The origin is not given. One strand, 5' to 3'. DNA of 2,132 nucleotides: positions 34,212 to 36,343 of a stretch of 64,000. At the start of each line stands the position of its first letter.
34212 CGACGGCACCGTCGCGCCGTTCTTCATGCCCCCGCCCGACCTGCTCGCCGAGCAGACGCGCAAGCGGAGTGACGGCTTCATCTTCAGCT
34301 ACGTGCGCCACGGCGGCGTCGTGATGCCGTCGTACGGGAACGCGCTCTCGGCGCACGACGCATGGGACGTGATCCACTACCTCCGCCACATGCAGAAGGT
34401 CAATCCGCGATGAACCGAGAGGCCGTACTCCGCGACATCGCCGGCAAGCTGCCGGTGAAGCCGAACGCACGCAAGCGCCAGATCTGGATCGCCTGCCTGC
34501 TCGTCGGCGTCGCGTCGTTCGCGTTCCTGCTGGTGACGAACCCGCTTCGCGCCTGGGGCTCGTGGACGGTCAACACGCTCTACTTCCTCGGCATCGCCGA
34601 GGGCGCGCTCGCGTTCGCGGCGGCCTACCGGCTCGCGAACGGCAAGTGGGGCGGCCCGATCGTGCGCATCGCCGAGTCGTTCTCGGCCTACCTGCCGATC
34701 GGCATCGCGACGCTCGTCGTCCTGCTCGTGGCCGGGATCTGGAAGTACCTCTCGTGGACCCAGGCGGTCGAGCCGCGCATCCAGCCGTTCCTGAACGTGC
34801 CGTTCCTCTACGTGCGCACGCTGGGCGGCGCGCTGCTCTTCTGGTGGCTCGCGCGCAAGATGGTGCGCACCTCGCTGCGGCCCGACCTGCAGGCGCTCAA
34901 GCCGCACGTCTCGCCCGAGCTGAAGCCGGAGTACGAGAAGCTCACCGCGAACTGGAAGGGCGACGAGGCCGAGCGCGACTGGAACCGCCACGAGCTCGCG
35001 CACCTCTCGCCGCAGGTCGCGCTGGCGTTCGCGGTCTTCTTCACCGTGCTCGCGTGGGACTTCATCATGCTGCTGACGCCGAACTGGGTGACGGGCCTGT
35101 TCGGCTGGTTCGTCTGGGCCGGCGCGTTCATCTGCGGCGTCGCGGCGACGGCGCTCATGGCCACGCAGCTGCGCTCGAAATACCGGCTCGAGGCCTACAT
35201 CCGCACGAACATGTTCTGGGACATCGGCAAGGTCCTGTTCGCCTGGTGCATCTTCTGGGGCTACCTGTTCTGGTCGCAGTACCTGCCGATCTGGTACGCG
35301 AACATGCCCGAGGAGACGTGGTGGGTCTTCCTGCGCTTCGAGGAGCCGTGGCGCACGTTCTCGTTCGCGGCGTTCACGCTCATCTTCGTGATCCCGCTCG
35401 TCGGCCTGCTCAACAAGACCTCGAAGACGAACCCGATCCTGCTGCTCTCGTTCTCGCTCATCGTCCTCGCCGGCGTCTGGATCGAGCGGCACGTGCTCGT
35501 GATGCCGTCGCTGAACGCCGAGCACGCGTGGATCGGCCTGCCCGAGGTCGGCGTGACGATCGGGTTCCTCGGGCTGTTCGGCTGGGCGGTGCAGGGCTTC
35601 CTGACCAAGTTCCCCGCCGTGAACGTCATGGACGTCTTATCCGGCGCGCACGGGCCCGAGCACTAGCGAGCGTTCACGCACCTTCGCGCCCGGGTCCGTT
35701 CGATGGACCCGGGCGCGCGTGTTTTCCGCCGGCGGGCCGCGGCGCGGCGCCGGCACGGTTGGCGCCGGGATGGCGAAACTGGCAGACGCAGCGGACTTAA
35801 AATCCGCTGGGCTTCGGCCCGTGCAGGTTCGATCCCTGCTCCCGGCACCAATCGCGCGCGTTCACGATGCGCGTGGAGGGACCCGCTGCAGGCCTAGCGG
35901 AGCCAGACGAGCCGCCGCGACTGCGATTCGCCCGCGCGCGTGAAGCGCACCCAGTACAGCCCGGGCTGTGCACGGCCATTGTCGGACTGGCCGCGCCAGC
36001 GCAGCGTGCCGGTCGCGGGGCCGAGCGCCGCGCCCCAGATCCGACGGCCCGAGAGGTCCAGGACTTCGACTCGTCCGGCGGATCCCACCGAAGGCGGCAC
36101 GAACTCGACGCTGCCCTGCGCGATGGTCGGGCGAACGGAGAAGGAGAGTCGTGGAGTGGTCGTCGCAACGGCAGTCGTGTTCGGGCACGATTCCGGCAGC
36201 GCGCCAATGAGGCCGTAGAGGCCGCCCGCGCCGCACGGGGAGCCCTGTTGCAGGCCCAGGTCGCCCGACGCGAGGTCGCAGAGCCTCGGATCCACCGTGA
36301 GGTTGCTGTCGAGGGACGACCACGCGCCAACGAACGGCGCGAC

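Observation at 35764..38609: tRNA-Leu followed 2.7 kb later by an exact 30-nt copy of its 3' end: scar of an integrative element carrying a T9SS beta-helix cargo gene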

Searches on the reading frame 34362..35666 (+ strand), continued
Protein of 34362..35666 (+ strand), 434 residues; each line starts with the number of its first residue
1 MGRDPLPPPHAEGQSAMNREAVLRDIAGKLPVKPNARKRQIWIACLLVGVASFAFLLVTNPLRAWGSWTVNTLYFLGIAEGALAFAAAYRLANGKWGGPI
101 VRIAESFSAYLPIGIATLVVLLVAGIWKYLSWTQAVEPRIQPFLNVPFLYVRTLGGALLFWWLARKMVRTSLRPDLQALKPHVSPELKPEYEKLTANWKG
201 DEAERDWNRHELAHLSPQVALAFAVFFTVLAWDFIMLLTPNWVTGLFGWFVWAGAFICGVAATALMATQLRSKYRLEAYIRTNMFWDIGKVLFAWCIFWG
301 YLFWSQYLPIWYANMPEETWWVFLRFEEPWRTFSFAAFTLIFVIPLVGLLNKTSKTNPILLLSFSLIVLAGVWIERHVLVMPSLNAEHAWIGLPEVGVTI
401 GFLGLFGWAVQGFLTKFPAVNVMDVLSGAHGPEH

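Call 56: find_encoding_contigs(protein=P0026, flank=10000, max_places=2)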
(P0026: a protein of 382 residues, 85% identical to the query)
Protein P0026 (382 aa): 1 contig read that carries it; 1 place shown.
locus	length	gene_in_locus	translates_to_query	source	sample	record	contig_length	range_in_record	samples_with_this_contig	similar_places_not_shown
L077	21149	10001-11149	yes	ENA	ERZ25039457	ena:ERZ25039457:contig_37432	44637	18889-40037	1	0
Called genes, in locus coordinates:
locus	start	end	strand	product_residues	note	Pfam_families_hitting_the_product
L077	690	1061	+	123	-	PF12728:HTH_17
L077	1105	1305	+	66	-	-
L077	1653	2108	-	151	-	-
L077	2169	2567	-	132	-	-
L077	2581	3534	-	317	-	PF02195:ParB_N (faint)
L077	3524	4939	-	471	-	PF09903:DUF2130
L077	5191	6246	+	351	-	-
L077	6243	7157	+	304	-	-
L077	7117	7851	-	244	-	-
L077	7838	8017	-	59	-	-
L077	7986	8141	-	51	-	-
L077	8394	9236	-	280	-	-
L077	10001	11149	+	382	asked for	PF00589:Phage_integrase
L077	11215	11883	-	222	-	-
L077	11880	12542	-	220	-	-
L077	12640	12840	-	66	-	PF13442:Cytochrome_CBB3 (weak)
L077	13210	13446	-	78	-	PF11821:ActD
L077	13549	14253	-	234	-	-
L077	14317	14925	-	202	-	-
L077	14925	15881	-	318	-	-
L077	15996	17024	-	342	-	PF01568:Molydop_binding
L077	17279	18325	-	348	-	PF04879:Molybdop_Fe4S4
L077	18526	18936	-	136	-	-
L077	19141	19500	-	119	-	-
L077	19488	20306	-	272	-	PF01435:Peptidase_M48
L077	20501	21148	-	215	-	PF00899:ThiF (weak), PF00581:Rhodanese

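Call 70: find_related_loci(query=L008:6229-7404:-, collection=viral_contigs, flank=10000)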
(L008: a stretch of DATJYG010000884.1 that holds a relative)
Query L008:6229-7404:- (391 aa) in viral_contigs; peptide patterns used: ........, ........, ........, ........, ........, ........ (x = any residue, [..] = any of these).
5 stretches matched a pattern; 1 encode a relative of the query (tblastn E <= 1e-3); 1 distinct loci.
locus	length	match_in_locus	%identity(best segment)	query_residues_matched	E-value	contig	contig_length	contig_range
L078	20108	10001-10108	36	312-347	3e-4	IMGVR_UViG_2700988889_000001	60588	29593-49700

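Call 88: search_protein_families(library=ncbifam, proteins=[L017:19234-19533:+, L019:16315-16674:-, L024:14834-15121:+, L036:14682-14981:-, L048:8138-8377:+, L014:14780-15079:-], max_evalue=1)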
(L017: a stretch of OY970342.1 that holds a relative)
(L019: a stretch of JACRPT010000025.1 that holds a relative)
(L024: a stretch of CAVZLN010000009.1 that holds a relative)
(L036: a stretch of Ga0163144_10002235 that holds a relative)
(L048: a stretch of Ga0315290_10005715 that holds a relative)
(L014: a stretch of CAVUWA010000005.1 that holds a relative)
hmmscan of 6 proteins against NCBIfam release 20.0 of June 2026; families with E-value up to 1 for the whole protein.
L017:19234-19533:+ (100 aa): 13 families
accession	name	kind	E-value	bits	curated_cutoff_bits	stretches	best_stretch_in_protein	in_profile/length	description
NF009276.0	PRK12633.1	equivalog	2.1e-09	37.5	383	1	9-93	101-187/234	flagellar basal body rod modification protein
NF005176.1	PRK06655.1-1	equivalog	1.1e-08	35.2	230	1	32-93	94-156/197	flagellar hook assembly protein FlgD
TIGR04183.1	Por_Secre_tail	domain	3.1e-08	33.5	23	1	17-98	2-71/72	T9SS type A sorting domain-containing protein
NF033707.1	T9SS_sortase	equivalog_domain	1.8e-07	29.2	420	1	16-86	1001-1076/1095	type IX secretion system sortase PorU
NF009453.0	PRK12813.1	equivalog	1.3e-05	24.9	264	1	32-92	121-178/223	flagellar basal body rod modification protein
NF052323.1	T9SSA_dep_M6i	equivalog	3.2e-05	22.1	600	1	17-85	961-1024/1043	T9SS-dependent M6-like inactivated metalloprotease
NF052228.1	T9SS_PorZ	equivalog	0.00018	20.1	260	1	17-92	676-747/757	type IX secretion system anionic LPS delivery protein PorZ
NF009277.0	PRK12634.1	equivalog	0.0013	18.8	333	1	30-84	117-171/221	flagellar basal body rod modification protein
NF038113.1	T9SSA_dep_M36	equivalog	0.0031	15.7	885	1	15-97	794-867/869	T9SS-dependent M36 family metallopeptidase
NF009452.0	PRK12812.1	equivalog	0.0039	16.5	258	1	36-86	153-205/289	flagellar basal body rod modification protein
NF053608.1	Lsa66_OmpA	equivalog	0.023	13.1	700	1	42-89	184-230/581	fibronectin-binding adhesin Lsa66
NF050177.1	TapA_OM_Porphy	equivalog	0.025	13.3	500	1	16-51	473-506/544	TapA/TapC family T9SS-dependent outer membrane protein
NF033814.1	copper_CopC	equivalog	0.048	14.1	95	1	41-82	63-104/107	copper homeostasis periplasmic binding protein CopC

L019:16315-16674:- (120 aa): 12 families
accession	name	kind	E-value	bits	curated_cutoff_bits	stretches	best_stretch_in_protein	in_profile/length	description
NF005176.1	PRK06655.1-1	equivalog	1.1e-08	35.3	230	1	46-108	89-150/197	flagellar hook assembly protein FlgD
NF033707.1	T9SS_sortase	equivalog_domain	4e-08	31.4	420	1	36-109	1001-1079/1095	type IX secretion system sortase PorU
TIGR04183.1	Por_Secre_tail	domain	1.7e-06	27.9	23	1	37-116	2-69/72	T9SS type A sorting domain-containing protein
NF009276.0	PRK12633.1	equivalog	4.7e-06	26.5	383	1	54-110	128-184/234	flagellar basal body rod modification protein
NF009277.0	PRK12634.1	equivalog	0.00041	20.5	333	1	56-102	123-169/221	flagellar basal body rod modification protein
NF009452.0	PRK12812.1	equivalog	0.0015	17.8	258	1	57-103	154-202/289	flagellar basal body rod modification protein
NF009453.0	PRK12813.1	equivalog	0.0091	15.5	264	1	62-106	131-172/223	flagellar basal body rod modification protein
NF053608.1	Lsa66_OmpA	equivalog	0.018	13.5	700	1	63-106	185-227/581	fibronectin-binding adhesin Lsa66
NF052323.1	T9SSA_dep_M6i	equivalog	0.042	11.8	600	1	37-108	961-1027/1043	T9SS-dependent M6-like inactivated metalloprotease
NF050177.1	TapA_OM_Porphy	equivalog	0.16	10.7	500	1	37-71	474-506/544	TapA/TapC family T9SS-dependent outer membrane protein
NF038113.1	T9SSA_dep_M36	equivalog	0.18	9.9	885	1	36-74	795-833/869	T9SS-dependent M36 family metallopeptidase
NF052228.1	T9SS_PorZ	equivalog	0.23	9.8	260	1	36-102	675-737/757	type IX secretion system anionic LPS delivery protein PorZ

L024:14834-15121:+ (96 aa): 15 families
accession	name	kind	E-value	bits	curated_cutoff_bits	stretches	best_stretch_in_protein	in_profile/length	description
NF005176.1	PRK06655.1-1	equivalog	1.9e-07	31.2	230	1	29-86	95-152/197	flagellar hook assembly protein FlgD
TIGR04183.1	Por_Secre_tail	domain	7e-06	25.9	23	1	24-94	12-71/72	T9SS type A sorting domain-containing protein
NF009276.0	PRK12633.1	equivalog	2.8e-05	23.9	383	1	24-86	121-184/234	flagellar basal body rod modification protein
NF009453.0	PRK12813.1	equivalog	0.0004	20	264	1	23-83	115-173/223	flagellar basal body rod modification protein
NF052228.1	T9SS_PorZ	equivalog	0.0014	17.1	260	1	27-94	693-755/757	type IX secretion system anionic LPS delivery protein PorZ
NF004466.0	PRK05788.1-4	equivalog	0.0019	17.5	326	1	28-55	76-103/335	cobalt-precorrin 5A hydrolase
NF009277.0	PRK12634.1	equivalog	0.0021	18.2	333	1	32-88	123-179/221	flagellar basal body rod modification protein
NF052323.1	T9SSA_dep_M6i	equivalog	0.0022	16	600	1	22-91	970-1034/1043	T9SS-dependent M6-like inactivated metalloprotease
NF009452.0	PRK12812.1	equivalog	0.0071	15.6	258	1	30-82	151-205/289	flagellar basal body rod modification protein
NF033707.1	T9SS_sortase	equivalog_domain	0.013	13.1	420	1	30-85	1022-1079/1095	type IX secretion system sortase PorU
NF004464.0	PRK05788.1-2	equivalog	0.021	13.9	489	1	31-55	84-108/343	cobalt-precorrin 5A hydrolase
NF005441.0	PRK07027.1-5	equivalog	0.022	14.1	358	1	31-55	83-107/263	cobalamin biosynthesis protein CbiG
NF053608.1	Lsa66_OmpA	equivalog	0.065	11.6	700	1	53-89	198-234/581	fibronectin-binding adhesin Lsa66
NF004463.0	PRK05788.1-1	equivalog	0.067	12.3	546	1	31-56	87-112/351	cobalt-precorrin 5A hydrolase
NF050177.1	TapA_OM_Porphy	equivalog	0.12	11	500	1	21-91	480-540/544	TapA/TapC family T9SS-dependent outer membrane protein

L036:14682-14981:- (100 aa): 3 families
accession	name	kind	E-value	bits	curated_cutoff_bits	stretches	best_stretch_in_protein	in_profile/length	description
TIGR04183.1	Por_Secre_tail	domain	0.001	19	23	1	18-98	3-71/72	T9SS type A sorting domain-containing protein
NF005176.1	PRK06655.1-1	equivalog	0.02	14.8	230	1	33-88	95-150/197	flagellar hook assembly protein FlgD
NF038113.1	T9SSA_dep_M36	equivalog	0.17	10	885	1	17-66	796-843/869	T9SS-dependent M36 family metallopeptidase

L048:8138-8377:+ (80 aa): 5 families
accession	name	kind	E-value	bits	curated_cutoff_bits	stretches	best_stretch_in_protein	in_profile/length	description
TIGR04183.1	Por_Secre_tail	domain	2.1e-05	24.4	23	1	1-79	4-71/72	T9SS type A sorting domain-containing protein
NF052323.1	T9SSA_dep_M6i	equivalog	0.0012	16.9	600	1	1-70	963-1028/1043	T9SS-dependent M6-like inactivated metalloprotease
NF042977.1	AcphenoCarb_ApcE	equivalog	0.0032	16.8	450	1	21-52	152-183/293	acetophenone carboxylase subunit epsilon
NF005176.1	PRK06655.1-1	equivalog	0.012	15.6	230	1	16-69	96-150/197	flagellar hook assembly protein FlgD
NF038113.1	T9SSA_dep_M36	equivalog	0.28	9.3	885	1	1-79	798-868/869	T9SS-dependent M36 family metallopeptidase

L014:14780-15079:- (100 aa): 3 families
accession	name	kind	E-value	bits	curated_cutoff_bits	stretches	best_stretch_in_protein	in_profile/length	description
TIGR04183.1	Por_Secre_tail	domain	8.1e-07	28.9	23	1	19-96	1-69/72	T9SS type A sorting domain-containing protein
NF052323.1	T9SSA_dep_M6i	equivalog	0.11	10.4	600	1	21-87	962-1026/1043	T9SS-dependent M6-like inactivated metalloprotease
NF038113.1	T9SSA_dep_M36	equivalog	0.32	9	885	1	17-96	793-866/869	T9SS-dependent M36 family metallopeptidase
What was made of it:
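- On T9SS type A C-terminal sorting domain (TIGR04183 / PF18962): The last 99 aa alone score 18.2 bits, E=0.0019, as the sole hit (call 88). Supra-threshold TIGR04183 domains occur in other Eisenbacteria proteins in the fetched loci (call 88).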

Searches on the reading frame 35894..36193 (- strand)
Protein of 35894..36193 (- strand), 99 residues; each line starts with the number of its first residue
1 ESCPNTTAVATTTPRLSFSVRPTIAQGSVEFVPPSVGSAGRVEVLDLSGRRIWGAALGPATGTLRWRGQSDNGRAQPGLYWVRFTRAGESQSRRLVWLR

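Call 41: search_protein_families(library=pfam, proteins=[window:35894-36178:-], max_evalue=0.1)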
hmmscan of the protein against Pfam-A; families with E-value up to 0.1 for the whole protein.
window:35894-36178:- (94 aa): 1 family
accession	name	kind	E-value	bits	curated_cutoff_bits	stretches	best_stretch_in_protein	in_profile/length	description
PF13860.13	FlgD_ig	-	0.022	15.1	27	1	20-80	10-74/79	FlgD Ig-like domain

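Call 88: search_protein_families(library=ncbifam, proteins=[window:35894-36193:-], max_evalue=1)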
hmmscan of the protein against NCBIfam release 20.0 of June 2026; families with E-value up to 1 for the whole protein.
window:35894-36193:- (99 aa): 1 family
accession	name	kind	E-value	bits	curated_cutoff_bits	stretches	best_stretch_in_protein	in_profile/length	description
TIGR04183.1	Por_Secre_tail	domain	0.0019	18.2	23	1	31-96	12-70/72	T9SS type A sorting domain-containing protein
